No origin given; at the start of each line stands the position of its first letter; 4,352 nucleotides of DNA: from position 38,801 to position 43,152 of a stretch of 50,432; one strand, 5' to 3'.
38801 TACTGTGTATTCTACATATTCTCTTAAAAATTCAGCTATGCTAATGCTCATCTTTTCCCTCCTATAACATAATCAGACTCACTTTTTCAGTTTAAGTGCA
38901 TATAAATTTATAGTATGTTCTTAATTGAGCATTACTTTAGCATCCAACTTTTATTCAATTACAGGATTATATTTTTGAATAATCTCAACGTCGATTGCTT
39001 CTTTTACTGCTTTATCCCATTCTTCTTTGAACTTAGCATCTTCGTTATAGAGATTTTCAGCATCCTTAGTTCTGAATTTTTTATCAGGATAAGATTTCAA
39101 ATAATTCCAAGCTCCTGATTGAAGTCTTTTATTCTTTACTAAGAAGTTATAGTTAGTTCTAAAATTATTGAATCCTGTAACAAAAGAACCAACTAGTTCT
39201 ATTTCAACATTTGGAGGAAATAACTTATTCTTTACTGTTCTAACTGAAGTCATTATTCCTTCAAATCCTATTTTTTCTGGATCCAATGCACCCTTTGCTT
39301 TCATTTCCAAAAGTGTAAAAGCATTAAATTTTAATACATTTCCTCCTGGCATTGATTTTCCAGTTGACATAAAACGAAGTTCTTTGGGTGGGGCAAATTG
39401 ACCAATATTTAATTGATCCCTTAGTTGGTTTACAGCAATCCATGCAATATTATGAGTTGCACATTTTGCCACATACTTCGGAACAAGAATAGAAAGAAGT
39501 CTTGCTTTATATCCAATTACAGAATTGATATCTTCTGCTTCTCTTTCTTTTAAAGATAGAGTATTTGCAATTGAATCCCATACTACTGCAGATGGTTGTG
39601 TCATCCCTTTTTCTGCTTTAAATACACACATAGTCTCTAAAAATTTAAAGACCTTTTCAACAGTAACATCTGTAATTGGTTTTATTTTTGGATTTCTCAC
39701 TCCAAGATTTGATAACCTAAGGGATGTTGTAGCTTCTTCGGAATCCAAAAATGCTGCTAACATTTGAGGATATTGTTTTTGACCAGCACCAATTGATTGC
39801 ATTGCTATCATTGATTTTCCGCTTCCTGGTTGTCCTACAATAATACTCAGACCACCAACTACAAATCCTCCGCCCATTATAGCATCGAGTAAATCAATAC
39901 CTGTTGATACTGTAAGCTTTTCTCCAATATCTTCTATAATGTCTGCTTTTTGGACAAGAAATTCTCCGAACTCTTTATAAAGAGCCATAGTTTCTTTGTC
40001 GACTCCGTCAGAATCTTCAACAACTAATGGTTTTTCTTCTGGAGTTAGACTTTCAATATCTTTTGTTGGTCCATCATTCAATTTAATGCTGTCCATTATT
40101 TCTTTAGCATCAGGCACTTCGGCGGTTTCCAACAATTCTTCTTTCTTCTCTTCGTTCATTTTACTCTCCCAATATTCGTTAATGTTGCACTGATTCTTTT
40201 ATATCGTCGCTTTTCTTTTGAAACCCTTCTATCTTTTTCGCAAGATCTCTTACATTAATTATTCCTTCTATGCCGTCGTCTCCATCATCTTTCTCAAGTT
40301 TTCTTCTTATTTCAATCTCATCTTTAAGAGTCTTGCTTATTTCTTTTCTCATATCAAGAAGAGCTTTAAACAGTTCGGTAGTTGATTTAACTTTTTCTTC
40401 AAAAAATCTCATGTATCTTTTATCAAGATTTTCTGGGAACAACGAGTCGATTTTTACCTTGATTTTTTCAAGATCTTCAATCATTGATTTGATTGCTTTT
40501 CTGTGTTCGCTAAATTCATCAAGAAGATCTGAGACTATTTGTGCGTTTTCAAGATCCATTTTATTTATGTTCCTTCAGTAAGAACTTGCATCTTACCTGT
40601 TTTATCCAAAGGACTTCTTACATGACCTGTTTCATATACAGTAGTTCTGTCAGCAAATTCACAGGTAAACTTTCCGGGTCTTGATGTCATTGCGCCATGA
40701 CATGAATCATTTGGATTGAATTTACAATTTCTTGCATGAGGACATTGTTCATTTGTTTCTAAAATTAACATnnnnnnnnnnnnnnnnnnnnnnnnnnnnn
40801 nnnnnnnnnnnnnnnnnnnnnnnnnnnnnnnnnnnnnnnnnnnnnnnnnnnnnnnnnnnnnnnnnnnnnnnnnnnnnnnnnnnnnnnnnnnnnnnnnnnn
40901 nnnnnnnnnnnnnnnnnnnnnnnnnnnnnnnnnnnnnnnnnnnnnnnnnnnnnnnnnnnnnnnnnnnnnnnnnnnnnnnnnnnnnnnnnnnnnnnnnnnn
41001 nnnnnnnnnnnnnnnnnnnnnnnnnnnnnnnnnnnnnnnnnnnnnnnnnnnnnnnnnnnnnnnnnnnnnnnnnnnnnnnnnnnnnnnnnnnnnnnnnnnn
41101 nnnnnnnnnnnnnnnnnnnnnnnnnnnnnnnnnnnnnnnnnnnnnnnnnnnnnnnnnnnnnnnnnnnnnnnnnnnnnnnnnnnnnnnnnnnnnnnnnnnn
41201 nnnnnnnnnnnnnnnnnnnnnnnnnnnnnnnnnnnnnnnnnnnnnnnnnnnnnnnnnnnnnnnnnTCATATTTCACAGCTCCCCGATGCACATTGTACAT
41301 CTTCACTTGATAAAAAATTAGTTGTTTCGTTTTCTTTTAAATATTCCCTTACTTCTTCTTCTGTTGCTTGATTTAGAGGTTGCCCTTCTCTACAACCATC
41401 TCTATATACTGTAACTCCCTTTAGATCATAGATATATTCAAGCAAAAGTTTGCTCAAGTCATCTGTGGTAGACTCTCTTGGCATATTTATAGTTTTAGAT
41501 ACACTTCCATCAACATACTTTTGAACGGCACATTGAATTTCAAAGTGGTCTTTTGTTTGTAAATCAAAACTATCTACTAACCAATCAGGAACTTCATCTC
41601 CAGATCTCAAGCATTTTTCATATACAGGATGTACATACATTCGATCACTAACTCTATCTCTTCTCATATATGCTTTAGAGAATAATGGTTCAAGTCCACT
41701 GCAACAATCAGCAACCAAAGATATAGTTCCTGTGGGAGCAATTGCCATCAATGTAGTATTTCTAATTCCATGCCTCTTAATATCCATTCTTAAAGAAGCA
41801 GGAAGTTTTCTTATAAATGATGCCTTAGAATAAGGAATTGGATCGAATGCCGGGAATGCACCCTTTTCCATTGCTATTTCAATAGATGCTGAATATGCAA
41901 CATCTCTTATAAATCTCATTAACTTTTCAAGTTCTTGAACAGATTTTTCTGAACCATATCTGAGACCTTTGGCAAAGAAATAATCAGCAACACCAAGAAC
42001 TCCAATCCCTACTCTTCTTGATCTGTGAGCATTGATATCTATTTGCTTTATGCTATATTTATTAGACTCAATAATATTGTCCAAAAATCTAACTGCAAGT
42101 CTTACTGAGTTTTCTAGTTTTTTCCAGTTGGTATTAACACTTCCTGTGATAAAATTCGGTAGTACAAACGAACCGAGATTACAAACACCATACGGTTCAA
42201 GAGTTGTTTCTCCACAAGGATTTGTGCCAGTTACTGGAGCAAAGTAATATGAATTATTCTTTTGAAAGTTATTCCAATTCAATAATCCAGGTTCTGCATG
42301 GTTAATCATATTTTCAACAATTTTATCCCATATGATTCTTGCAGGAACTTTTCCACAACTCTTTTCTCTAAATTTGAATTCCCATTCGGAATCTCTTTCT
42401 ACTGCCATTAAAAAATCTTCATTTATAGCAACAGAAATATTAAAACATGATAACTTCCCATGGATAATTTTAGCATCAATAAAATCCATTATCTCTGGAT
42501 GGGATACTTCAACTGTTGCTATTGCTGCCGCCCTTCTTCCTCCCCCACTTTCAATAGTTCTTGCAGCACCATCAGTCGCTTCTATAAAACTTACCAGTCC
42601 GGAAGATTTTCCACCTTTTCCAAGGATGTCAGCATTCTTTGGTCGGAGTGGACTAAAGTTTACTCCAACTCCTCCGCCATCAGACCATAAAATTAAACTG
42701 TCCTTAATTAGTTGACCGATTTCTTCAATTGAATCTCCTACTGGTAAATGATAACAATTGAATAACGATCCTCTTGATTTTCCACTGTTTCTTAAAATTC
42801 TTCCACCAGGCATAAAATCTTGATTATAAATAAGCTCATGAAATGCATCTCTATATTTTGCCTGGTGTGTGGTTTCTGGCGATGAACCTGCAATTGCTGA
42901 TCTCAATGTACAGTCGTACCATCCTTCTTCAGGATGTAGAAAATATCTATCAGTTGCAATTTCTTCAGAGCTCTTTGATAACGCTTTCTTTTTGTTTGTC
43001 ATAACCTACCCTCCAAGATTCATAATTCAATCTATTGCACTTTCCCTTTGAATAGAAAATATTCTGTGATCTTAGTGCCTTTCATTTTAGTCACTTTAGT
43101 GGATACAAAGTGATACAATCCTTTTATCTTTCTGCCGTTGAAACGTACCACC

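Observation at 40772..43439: Stand-alone T4-Pnk-like 5'-kinase and LigD-type 3'-phosphoesterase flanking the RNR gene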

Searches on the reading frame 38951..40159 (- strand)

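Call 3: search_protein_families(library=pfam, proteins=[window:38951-40159:-], max_evalue=0.1)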
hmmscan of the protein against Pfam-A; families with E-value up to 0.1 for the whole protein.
window:38951-40159:- (402 aa): 6 families
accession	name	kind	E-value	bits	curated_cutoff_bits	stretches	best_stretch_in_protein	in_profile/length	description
PF00154.27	RecA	-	2.4e-17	63.7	27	1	82-323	31-254/262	recA bacterial DNA recombination protein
PF06745.19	ATPase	-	3.8e-08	33.4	26.6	1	84-137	1-56/231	KaiC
PF13481.12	AAA_25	-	0.004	17.2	27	1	98-121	28-52/195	AAA domain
PF05625.17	PAXNEB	-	0.012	15.1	28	1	81-107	16-42/366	PAXNEB protein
PF03796.21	DnaB_C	-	0.019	14.8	27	1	84-128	2-45/255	DnaB-like helicase C terminal domain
PF20720.3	nSTAND3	-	0.098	12.8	27.2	0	106-121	21-36/155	Novel STAND NTPase 3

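Call 4: search_protein_families(library=phrogs, proteins=[window:38951-40159:-], max_evalue=0.01)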
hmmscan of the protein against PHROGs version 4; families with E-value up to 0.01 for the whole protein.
window:38951-40159:- (402 aa): 7 families
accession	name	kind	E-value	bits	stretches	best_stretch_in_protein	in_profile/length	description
phrog_97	-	other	4.9e-43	149.1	2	51-300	14-264/506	UvsX-like recombinase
phrog_8337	-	DNA, RNA and nucleotide metabolism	1.7e-24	87.7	1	78-286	44-239/273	DNA repair protein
phrog_19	-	DNA, RNA and nucleotide metabolism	3.3e-08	33.9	1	72-121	316-372/621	DnaB-like replicative helicase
phrog_26214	-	unknown function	0.00028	20.6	1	86-246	39-181/420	-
phrog_239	-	DNA, RNA and nucleotide metabolism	0.0007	19.6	1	66-125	320-381/801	DNA primase/helicase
phrog_124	-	DNA, RNA and nucleotide metabolism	0.0094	16.3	0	106-198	47-118/382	Sak4-like ssDNA annealing protein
phrog_243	-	DNA, RNA and nucleotide metabolism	0.0099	15.8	0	77-148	13-78/273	DnaB-like replicative helicase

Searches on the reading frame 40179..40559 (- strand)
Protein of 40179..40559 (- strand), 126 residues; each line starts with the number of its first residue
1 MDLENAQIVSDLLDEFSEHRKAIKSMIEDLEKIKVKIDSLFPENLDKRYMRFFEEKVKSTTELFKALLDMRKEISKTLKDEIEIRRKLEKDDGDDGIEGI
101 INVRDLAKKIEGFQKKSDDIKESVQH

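Call 3: search_protein_families(library=pfam, proteins=[window:40179-40559:-], max_evalue=0.1)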
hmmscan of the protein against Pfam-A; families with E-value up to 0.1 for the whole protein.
window:40179-40559:- (126 aa): 4 families
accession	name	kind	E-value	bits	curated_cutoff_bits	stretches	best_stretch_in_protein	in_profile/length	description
PF06156.18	YabA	-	0.024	15.6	30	0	11-44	5-38/103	Initiation control protein YabA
PF10241.14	KxDL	-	0.029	15.1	27.2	1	11-40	45-74/86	Uncharacterized conserved protein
PF00210.30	Ferritin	-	0.04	14.3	24.5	0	57-92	78-113/142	Ferritin-like domain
PF19314.4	DUF5917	-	0.088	13.4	27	0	7-41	40-74/94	Family of unknown function (DUF5917)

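Call 4: search_protein_families(library=phrogs, proteins=[window:40179-40559:-], max_evalue=0.01)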
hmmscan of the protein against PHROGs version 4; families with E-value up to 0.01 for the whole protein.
window:40179-40559:- (126 aa): 0 families

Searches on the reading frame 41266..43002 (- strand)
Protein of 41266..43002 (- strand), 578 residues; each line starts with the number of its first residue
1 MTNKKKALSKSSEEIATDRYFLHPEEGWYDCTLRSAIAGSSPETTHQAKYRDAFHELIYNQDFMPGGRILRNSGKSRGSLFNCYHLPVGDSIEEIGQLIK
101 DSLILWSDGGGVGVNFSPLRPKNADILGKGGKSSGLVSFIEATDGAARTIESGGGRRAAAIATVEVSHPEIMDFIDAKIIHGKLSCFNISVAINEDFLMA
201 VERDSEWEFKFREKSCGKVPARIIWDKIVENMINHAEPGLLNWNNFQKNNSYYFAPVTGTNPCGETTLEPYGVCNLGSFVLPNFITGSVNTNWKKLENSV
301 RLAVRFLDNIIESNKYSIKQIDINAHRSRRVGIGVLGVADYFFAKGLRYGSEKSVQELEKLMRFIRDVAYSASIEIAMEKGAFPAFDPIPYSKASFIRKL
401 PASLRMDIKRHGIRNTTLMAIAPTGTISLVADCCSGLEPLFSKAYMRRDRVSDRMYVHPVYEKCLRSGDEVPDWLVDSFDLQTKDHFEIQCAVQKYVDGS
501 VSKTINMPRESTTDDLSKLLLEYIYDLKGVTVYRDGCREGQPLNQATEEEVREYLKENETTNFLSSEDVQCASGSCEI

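Call 3: search_protein_families(library=pfam, proteins=[window:41266-43002:-], max_evalue=0.1)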
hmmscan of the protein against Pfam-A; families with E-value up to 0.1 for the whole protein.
window:41266-43002:- (578 aa): 3 families
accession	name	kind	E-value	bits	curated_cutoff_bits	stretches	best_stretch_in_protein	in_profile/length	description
PF02867.20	Ribonuc_red_lgC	-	3.1e-102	343.3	23.9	1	83-533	3-523/523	Ribonucleotide reductase, barrel domain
PF00317.26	Ribonuc_red_lgN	-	9.6e-06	26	28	1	9-78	4-77/77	Ribonucleotide reductase, all-alpha domain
PF23347.1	TPR_Nup160_C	-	0.014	15.1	27.1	1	444-480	116-153/259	Nup160 C-terminal TPR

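Call 4: search_protein_families(library=phrogs, proteins=[window:41266-43002:-], max_evalue=0.01)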
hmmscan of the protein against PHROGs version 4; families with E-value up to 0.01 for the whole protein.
window:41266-43002:- (578 aa): 10 families
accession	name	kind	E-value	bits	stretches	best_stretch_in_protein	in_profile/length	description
phrog_84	-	DNA, RNA and nucleotide metabolism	1.6e-120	404.8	1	13-577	203-795/975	ribonucleoside-diphosphate reductase large subunit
phrog_367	-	DNA, RNA and nucleotide metabolism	5.5e-55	187.8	3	142-379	268-503/701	ribonucleotide reductase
phrog_3844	-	moron, auxiliary metabolic gene and host takeover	2e-43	150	1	268-533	156-428/451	NrdA-like aerobic NDP reductase large subunit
phrog_3987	-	DNA, RNA and nucleotide metabolism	1e-20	74.8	1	50-207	189-350/467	ribonucleotide reductase large subunit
phrog_6132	-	DNA, RNA and nucleotide metabolism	2.6e-13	51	1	55-155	189-289/530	ribonucleotide reductase large subunit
phrog_12229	-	DNA, RNA and nucleotide metabolism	1.1e-06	28.3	1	37-163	33-158/577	ribonucleotide reductase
phrog_22953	-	DNA, RNA and nucleotide metabolism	1.2e-06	29.7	1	119-218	7-109/201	ribonucleotide reductase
phrog_30939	-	DNA, RNA and nucleotide metabolism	1.5e-05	24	0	326-377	733-784/977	ribonucleotide reductase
phrog_29665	-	unknown function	0.00087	20.3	0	327-378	76-127/150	-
phrog_36555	-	DNA, RNA and nucleotide metabolism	0.0016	19.3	1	404-507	6-103/172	ribonucleotide reductase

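Call 51: search_protein_families(library=ncbifam, proteins=[window:41266-43002:-], max_evalue=0.01)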
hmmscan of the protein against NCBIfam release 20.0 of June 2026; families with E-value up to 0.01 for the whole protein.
window:41266-43002:- (578 aa): 21 families
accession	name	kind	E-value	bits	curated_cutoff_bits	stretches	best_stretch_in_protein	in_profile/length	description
TIGR02504.1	NrdJ_Z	equivalog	6.5e-146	487.4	399.95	2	17-466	15-501/606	adenosylcobalamin-dependent ribonucleoside-diphosphate reductase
NF006417.0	PRK08665.1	equivalog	1.8e-133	446.4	961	2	44-469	58-474/759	vitamin B12-dependent ribonucleotide reductase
NF005010.0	PRK06406.1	subfamily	2.4e-106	356.8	1125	2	19-467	188-625/771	vitamin B12-dependent ribonucleotide reductase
NF005991.0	PRK08115.1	equivalog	3.7e-96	323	854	2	214-557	428-792/858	vitamin B12-dependent ribonucleotide reductase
NF005401.0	PRK06948.1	subfamily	1.3e-80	271.8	906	1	12-545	17-592/604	ribonucleotide reductase-like protein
TIGR02506.1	NrdE_NrdA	equivalog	2.9e-79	267.2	341.05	2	214-521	245-600/616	ribonucleoside-diphosphate reductase subunit alpha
NF005122.0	PRK06556.1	equivalog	3.4e-70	236.9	859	4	57-179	134-257/960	vitamin B12-dependent ribonucleotide reductase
NF006207.0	PRK08332.1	equivalog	8.9e-67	225.4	2400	4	261-466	1240-1459/1684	vitamin B12-dependent ribonucleotide reductase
NF005736.0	PRK07562.1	equivalog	1.1e-58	198.7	1737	4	188-388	398-602/1222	vitamin B12-dependent ribonucleotide reductase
NF006577.0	PRK09102.1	equivalog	3.8e-57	193.9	620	1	3-466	20-474/604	ribonucleoside-diphosphate reductase subunit alpha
NF005544.0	PRK07207.1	equivalog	8.4e-54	182.7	965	3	215-388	539-717/965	ribonucleoside-diphosphate reductase subunit alpha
NF005101.0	PRK06539.1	equivalog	1.9e-48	165.1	988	3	265-393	443-574/822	ribonucleoside-diphosphate reductase subunit alpha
NF006665.0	PRK09209.1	equivalog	5.6e-46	157.2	1057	2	271-519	488-731/761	ribonucleoside-diphosphate reductase subunit alpha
NF006279.0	PRK08447.1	equivalog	7.8e-40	137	1082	2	272-525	495-752/789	ribonucleoside-diphosphate reductase subunit alpha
TIGR04170.1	RNR_1b_NrdE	exception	2.8e-38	131.7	750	3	53-180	133-261/698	class 1b ribonucleoside-diphosphate reductase subunit alpha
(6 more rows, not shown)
